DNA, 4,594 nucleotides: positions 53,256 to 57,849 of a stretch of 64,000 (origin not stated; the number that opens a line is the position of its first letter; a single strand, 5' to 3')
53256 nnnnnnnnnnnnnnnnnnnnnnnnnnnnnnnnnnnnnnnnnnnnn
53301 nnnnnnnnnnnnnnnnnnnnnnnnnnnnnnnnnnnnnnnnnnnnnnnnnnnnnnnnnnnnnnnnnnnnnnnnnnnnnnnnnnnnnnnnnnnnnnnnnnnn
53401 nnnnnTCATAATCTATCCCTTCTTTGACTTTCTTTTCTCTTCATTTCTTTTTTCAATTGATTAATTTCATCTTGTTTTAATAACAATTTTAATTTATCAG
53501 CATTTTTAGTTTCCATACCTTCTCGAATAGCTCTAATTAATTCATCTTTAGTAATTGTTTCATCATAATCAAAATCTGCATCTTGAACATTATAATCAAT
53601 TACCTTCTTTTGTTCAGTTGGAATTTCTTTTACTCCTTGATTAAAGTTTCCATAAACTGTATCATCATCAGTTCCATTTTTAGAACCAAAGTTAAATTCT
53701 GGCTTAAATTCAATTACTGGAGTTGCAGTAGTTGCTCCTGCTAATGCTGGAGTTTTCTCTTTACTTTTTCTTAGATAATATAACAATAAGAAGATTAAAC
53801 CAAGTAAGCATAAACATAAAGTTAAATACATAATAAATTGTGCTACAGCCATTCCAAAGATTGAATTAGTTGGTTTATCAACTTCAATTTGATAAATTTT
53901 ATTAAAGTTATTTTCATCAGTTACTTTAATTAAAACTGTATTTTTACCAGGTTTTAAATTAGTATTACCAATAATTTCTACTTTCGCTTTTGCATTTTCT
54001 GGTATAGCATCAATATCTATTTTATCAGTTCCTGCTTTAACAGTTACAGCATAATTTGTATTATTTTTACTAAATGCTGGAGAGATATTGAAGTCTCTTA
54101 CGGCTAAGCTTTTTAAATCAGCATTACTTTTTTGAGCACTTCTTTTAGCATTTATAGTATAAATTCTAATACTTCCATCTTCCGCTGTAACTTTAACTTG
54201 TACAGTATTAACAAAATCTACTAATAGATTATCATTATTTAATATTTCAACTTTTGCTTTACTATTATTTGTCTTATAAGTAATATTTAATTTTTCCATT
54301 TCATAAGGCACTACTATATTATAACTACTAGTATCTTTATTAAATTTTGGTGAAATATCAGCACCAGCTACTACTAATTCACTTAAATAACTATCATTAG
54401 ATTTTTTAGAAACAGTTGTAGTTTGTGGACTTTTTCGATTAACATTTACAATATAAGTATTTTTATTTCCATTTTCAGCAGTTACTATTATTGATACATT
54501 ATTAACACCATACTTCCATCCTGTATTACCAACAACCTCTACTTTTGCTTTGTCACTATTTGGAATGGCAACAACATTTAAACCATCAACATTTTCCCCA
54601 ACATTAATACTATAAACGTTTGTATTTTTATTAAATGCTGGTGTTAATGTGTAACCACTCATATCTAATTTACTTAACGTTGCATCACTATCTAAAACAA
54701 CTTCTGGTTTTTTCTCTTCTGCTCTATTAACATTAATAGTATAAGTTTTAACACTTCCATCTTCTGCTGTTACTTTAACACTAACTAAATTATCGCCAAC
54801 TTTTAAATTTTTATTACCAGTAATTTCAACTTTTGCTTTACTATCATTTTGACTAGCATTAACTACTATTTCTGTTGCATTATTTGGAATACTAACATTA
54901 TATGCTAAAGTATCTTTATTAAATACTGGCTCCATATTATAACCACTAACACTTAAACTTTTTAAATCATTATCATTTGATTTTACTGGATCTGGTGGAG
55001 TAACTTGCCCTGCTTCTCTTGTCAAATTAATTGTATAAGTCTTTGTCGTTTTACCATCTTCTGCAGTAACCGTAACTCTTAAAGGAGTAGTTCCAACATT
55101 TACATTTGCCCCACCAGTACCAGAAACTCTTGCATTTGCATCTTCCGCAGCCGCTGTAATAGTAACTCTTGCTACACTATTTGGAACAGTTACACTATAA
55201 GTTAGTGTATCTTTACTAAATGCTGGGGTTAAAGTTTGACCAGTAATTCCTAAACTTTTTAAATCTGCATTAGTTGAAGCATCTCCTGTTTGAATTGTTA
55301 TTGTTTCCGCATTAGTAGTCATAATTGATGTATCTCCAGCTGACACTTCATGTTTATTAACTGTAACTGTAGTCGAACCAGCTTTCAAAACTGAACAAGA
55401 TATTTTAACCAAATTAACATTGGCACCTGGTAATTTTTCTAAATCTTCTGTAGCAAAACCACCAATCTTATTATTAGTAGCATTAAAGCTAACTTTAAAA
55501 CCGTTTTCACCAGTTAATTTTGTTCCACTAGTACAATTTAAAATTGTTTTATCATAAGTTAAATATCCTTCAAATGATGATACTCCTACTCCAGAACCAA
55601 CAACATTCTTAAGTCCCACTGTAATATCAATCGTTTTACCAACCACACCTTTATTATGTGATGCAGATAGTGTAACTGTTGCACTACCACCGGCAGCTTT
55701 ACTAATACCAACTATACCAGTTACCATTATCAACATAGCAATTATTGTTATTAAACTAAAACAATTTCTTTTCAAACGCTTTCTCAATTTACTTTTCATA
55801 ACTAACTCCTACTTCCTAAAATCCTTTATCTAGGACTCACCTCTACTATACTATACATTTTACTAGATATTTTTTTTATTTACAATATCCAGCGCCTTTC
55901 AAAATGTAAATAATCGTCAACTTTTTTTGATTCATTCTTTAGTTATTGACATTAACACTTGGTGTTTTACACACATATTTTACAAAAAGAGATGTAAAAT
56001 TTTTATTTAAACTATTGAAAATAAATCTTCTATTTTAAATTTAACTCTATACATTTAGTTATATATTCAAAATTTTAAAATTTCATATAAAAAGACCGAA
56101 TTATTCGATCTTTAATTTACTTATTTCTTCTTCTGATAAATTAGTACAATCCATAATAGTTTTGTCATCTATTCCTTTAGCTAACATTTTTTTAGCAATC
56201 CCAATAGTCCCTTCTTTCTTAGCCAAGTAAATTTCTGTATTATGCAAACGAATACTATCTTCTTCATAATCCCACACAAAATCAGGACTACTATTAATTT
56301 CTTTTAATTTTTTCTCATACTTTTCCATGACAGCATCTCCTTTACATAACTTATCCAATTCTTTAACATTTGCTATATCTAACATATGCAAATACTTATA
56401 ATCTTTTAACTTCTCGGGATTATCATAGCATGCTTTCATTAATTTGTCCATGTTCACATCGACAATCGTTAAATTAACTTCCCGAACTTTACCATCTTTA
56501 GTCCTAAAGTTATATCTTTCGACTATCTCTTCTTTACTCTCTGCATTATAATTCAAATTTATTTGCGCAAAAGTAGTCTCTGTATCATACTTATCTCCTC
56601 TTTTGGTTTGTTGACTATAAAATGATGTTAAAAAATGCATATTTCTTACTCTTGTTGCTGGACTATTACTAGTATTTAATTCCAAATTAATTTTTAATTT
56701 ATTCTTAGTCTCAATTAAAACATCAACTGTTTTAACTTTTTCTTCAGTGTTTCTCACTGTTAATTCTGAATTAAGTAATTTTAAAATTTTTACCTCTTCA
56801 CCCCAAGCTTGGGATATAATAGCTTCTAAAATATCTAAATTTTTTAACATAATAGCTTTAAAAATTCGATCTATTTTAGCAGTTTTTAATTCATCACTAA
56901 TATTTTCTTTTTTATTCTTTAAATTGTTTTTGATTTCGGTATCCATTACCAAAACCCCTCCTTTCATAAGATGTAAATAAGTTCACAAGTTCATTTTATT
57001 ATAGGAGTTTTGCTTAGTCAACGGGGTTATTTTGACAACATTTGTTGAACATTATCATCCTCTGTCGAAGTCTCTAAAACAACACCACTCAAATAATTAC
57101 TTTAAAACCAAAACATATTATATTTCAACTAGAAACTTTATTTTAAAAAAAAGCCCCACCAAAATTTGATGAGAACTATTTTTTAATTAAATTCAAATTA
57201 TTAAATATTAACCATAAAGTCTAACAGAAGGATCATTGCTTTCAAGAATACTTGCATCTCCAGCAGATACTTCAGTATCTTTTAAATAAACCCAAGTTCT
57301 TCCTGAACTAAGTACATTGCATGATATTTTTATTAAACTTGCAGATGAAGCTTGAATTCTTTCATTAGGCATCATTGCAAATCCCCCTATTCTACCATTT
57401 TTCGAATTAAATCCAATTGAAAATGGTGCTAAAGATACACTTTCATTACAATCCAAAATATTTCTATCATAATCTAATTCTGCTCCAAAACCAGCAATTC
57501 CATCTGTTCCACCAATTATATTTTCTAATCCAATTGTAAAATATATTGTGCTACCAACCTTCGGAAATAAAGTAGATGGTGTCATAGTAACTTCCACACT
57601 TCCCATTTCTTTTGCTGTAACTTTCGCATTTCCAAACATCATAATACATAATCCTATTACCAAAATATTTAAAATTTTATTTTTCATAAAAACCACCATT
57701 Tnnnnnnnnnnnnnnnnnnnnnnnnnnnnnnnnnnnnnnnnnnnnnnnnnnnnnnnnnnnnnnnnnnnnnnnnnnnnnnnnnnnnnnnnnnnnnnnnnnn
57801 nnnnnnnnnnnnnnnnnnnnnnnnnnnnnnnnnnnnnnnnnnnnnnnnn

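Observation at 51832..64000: Non-cellulosomal cohesin-dockerin surface assembly built on cadherin-like repeats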

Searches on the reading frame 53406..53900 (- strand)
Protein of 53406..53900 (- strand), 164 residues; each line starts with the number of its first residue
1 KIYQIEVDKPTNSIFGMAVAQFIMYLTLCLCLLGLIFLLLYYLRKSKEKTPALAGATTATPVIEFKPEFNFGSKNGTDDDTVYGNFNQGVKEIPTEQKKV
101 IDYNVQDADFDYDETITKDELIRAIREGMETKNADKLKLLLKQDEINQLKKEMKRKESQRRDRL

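Call 8: search_protein_families(library=pfam, proteins=[window:53406-53900:-], max_evalue=10)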
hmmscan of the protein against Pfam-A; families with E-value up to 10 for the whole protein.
window:53406-53900:- (164 aa): 8 families
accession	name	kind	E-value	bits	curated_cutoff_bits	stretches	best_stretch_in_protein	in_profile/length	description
PF05753.20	TRAP_beta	-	0.017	14.9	22.4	1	5-49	131-175/178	Translocon-associated protein beta (TRAPB)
PF11384.13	DUF3188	-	0.03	14.4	24.6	1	27-53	2-27/50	Protein of unknown function (DUF3188)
PF11857.13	DUF3377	-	0.047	14.1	26.5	1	16-45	26-55/72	Domain of unknown function (DUF3377)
PF12666.12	PrgI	-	0.071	14.1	27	1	6-63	5-59/91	PrgI family protein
PF06781.17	CrgA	-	0.091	13.4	24.8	1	22-51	34-61/89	Cell division protein CrgA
PF12409.13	P5-ATPase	-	0.12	12.9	22.7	1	20-45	15-40/125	P5-type ATPase cation transporter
PF21976.1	SMIM43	-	0.12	12.8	27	1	22-55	7-41/63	Small integral membrane protein 43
PF16036.10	Chalcone_3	-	0.14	12.6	27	1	95-155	47-106/165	Chalcone isomerase-like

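Call 77: search_solved_structures(query=A8, max_evalue=10, show_alignments=1)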
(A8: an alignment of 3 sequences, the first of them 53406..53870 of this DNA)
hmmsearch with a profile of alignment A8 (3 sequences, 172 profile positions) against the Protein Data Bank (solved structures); distinct sequences matched with E-value up to 10: 2.
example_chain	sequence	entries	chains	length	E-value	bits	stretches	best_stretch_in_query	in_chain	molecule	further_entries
6nmd_B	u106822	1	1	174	2.7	11.2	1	67-121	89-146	AcrVA1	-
6nmc_B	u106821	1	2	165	2.7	11.1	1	67-121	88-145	AcrVA1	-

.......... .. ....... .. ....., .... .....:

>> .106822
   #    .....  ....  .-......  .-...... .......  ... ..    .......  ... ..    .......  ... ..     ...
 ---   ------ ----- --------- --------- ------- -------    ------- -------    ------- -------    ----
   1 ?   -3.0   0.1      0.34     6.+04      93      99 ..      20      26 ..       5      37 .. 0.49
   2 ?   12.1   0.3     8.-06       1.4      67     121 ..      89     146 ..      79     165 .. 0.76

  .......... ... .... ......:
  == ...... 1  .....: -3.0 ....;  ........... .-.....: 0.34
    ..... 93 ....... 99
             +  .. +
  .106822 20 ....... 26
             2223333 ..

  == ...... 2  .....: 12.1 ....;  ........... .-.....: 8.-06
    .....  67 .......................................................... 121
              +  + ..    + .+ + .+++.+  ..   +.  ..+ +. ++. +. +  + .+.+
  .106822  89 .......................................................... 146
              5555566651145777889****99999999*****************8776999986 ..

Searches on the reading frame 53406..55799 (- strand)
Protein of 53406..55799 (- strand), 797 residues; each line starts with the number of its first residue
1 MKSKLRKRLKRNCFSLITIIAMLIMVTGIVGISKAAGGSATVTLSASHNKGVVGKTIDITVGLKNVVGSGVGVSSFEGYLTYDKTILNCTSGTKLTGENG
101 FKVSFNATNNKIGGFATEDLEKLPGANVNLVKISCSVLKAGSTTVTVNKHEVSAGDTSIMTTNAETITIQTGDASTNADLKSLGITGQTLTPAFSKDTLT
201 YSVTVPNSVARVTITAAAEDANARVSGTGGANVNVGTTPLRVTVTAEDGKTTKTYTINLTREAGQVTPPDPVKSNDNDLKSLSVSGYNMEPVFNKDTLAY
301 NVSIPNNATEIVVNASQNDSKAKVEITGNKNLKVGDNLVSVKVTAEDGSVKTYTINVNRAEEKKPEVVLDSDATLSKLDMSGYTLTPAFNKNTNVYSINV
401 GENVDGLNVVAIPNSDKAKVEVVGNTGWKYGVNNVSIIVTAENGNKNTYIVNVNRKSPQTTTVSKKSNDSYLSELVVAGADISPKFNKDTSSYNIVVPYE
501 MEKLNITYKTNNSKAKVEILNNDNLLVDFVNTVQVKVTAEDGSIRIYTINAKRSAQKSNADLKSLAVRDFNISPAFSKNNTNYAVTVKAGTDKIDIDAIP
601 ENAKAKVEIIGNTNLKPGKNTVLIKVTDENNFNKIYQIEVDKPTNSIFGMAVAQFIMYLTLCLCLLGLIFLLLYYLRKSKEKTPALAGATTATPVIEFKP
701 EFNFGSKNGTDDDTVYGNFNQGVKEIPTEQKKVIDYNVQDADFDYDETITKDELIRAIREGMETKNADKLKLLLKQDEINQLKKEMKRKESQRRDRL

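Call 5: search_protein_families(library=pfam, proteins=[window:53406-55799:-], max_evalue=0.01)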
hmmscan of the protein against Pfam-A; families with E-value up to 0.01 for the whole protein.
window:53406-55799:- (797 aa): 2 families
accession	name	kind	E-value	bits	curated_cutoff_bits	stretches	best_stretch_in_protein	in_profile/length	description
PF12733.13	Cadherin-like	-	5.2e-51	171.5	24.2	5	180-262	1-89/89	Cadherin-like beta sandwich domain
PF22895.2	DUF7024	-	0.00078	19.8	24.4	0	198-279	50-126/145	Domain of unknown function (DUF7024)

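Call 6: search_protein_families(library=ncbifam, proteins=[window:53406-55799:-], max_evalue=0.01)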
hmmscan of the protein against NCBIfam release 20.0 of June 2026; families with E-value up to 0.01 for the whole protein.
window:53406-55799:- (797 aa): 1 family
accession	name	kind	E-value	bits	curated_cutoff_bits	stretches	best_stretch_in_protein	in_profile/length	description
NF011855.0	PRK15327.1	equivalog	0.0014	17.8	508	1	548-683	38-171/394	PrgH/EprH family type III secretion inner membrane ring protein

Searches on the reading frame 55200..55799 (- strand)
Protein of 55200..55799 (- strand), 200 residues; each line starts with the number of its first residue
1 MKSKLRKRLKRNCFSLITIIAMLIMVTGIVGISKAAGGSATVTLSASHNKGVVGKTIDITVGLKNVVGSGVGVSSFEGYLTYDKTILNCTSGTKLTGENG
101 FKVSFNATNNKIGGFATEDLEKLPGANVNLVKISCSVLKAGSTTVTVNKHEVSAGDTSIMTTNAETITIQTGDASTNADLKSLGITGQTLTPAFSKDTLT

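Call 8: search_protein_families(library=pfam, proteins=[window:55200-55799:-], max_evalue=10)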
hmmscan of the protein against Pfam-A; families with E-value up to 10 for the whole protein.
window:55200-55799:- (200 aa): 3 families
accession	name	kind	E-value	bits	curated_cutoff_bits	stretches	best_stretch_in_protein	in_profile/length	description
PF00963.24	Cohesin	-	1.8e-06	28.7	24.1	1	43-166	2-136/139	Cohesin domain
PF20579.4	LapA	-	0.13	13.1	27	1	135-181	11-57/99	LapA domain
PF05647.16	Epiglycanin_TR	-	5.5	7.4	27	1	134-189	4-57/68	Tandem-repeating region of mucin, epiglycanin-like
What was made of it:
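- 53406..55799 (-): Anchor 1 (797 aa), with approximate module coordinates:
- signal peptide
- class-A cohesin: 55284-55694
- 5 cadherin-like repeats: 53874-55262
- TM helix: 53763-53864
- conserved cytoplasmic tail: 53409-53762. Cohesin scores 28.7 bits (call 8).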

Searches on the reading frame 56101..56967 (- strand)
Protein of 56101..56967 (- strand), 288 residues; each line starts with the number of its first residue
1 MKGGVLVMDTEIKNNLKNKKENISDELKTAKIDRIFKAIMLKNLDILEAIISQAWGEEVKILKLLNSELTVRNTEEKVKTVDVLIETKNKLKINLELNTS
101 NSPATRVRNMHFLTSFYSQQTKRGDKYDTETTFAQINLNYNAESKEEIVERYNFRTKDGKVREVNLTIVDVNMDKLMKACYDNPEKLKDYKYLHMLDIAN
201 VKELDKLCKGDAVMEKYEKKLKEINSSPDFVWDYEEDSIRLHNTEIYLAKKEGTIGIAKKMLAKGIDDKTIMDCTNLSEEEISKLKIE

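Call 5: search_protein_families(library=pfam, proteins=[window:56101-56967:-], max_evalue=0.01)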
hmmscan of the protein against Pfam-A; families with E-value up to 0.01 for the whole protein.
window:56101-56967:- (288 aa): 1 family
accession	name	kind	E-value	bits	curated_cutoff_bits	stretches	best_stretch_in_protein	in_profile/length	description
PF12784.13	PDDEXK_2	-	1.7e-11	44.8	27.4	1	44-242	17-220/229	PD-(D/E)XK nuclease family transposase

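Call 6: search_protein_families(library=ncbifam, proteins=[window:56101-56967:-], max_evalue=0.01)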
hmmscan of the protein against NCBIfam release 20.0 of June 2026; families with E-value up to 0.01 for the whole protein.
window:56101-56967:- (288 aa): 1 family
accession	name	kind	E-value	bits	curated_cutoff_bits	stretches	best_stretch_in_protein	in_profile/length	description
TIGR01784.1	T_den_put_tspse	subfamily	8.3e-14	52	52.1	1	31-284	1-272/273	Rpn family recombination-promoting nuclease/putative transposase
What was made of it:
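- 56101..56967 (-): Rpn-family PD-(D/E)XK nuclease / putative transposase gene, inserted between the two halves of the locus. PDDEXK_2 scores 44.8 bits (call 5) and TIGR01784 scores 52.0 bits (call 6).
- Checked: A 288-aa Rpn/PDDEXK_2 gene (56101-56967) sits between the lone cohesin and the 797 gene (calls 5, 6).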

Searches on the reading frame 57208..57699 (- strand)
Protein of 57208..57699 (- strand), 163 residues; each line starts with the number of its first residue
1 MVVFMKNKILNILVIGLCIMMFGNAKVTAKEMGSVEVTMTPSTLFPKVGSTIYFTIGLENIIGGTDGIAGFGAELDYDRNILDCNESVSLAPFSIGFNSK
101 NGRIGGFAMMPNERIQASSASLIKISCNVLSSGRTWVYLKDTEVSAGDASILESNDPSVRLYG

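Call 5: search_protein_families(library=pfam, proteins=[window:57208-57699:-], max_evalue=0.01)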
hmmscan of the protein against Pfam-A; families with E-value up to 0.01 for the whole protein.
window:57208-57699:- (163 aa): 1 family
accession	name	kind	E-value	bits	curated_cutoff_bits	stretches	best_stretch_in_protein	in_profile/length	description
PF00963.24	Cohesin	-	0.0014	19.3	24.1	1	47-135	11-107/139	Cohesin domain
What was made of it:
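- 57208..57699 (-): Lone secreted cohesin (159-163 aa). It starts 17 nt after the giant's stop codon, behind a GGTGG ribosome-binding site. Pfam Cohesin 19.3 bits, below the cut-off (call 5).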

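Call 6: search_protein_families(library=ncbifam, proteins=[window:57208-57699:-], max_evalue=0.01)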
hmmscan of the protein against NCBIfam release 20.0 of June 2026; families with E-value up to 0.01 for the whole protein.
window:57208-57699:- (163 aa): 0 families

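Call 9: search_solved_structures(query=window:57208-57699:-, max_evalue=10, show_alignments=2)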
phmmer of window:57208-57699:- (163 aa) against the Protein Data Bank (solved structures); distinct sequences matched with E-value up to 10: 0.

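Call 12: find_homologous_proteins(query=window:57208-57699:-, max_evalue=0.001)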
Query window:57208-57699:- (163 aa): 2 proteins with E <= 0.001 among 39 candidates.
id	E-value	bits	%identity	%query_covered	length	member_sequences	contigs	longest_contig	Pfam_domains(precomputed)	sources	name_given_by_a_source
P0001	1.0e-97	343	100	98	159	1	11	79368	-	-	-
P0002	7.9e-37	145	78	55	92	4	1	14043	-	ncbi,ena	-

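Call 13: find_encoding_contigs(protein=P0001, flank=10000, max_places=6)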
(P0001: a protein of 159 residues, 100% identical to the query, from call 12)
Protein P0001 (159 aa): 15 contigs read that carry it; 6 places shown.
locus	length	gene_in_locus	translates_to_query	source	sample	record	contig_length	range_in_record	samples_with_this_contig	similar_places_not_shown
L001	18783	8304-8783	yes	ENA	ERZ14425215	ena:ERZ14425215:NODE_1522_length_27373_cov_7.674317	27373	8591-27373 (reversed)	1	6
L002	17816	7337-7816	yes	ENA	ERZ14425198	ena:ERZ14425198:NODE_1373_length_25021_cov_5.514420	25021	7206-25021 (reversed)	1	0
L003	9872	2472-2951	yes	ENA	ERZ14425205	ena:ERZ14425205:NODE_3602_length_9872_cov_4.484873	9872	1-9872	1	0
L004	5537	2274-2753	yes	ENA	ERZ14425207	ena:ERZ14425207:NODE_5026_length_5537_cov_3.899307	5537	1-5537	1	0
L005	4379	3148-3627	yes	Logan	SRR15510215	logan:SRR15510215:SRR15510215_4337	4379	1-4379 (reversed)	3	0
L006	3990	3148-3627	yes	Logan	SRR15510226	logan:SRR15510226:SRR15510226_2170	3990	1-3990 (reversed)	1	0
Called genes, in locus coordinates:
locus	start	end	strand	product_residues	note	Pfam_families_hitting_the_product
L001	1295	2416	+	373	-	PF00404:Dockerin_1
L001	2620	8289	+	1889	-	PF12733:Cadherin-like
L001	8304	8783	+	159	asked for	-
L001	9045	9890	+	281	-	PF12784:PDDEXK_2, PF27070:HTH_Rpn_C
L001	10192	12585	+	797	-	PF12733:Cadherin-like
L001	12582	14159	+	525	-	PF00963:Cohesin (weak), PF12733:Cadherin-like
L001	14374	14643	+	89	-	PF00312:Ribosomal_S15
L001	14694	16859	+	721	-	PF01138:RNase_PH, PF03725:RNase_PH_C, PF03726:PNPase, PF01138:RNase_PH, PF03725:RNase_PH_C (weak), PF00575:S1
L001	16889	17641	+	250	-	PF01145:Band_7, PF13421:Band_7_1 (faint)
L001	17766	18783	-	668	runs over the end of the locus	-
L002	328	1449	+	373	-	PF00404:Dockerin_1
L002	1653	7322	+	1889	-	PF12733:Cadherin-like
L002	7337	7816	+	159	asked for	-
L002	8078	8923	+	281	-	PF12784:PDDEXK_2, PF27070:HTH_Rpn_C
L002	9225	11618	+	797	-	PF12733:Cadherin-like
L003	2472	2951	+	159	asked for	-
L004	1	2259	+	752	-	?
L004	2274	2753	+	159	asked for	-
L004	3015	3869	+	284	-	PF12784:PDDEXK_2, PF27070:HTH_Rpn_C (weak)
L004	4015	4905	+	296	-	PF00005:ABC_tran, PF13304:AAA_21 (weak), PF13732:DrrA1-3_C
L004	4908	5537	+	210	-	?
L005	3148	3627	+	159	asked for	-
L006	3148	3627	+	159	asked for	-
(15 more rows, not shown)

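Call 14: find_encoding_contigs(protein=P0002, flank=10000, max_places=4)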
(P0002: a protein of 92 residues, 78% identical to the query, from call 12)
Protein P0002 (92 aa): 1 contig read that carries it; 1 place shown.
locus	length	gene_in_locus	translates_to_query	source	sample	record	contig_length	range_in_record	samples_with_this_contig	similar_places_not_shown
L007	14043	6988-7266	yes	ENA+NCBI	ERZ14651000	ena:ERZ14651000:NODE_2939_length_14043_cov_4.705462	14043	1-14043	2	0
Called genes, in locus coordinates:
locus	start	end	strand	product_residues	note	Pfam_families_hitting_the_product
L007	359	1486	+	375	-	PF00404:Dockerin_1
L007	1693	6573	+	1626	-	PF12733:Cadherin-like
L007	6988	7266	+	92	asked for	-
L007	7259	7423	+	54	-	-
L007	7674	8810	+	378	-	PF00404:Dockerin_1 (weak)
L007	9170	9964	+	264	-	PF12733:Cadherin-like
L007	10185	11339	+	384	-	PF08837:DUF1810, PF01637:ATPase_2 (faint), PF01695:IstB_IS21, PF00308:Bac_DnaA, PF00004:AAA (weak), PF13173:AAA_14 (weak), PF13401:AAA_22 (faint)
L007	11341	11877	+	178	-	-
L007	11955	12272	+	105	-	PF08299:Bac_DnaA_C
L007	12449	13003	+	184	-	-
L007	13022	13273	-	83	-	PF13560:HTH_31, PF12844:HTH_19, PF01381:HTH_3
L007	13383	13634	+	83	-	-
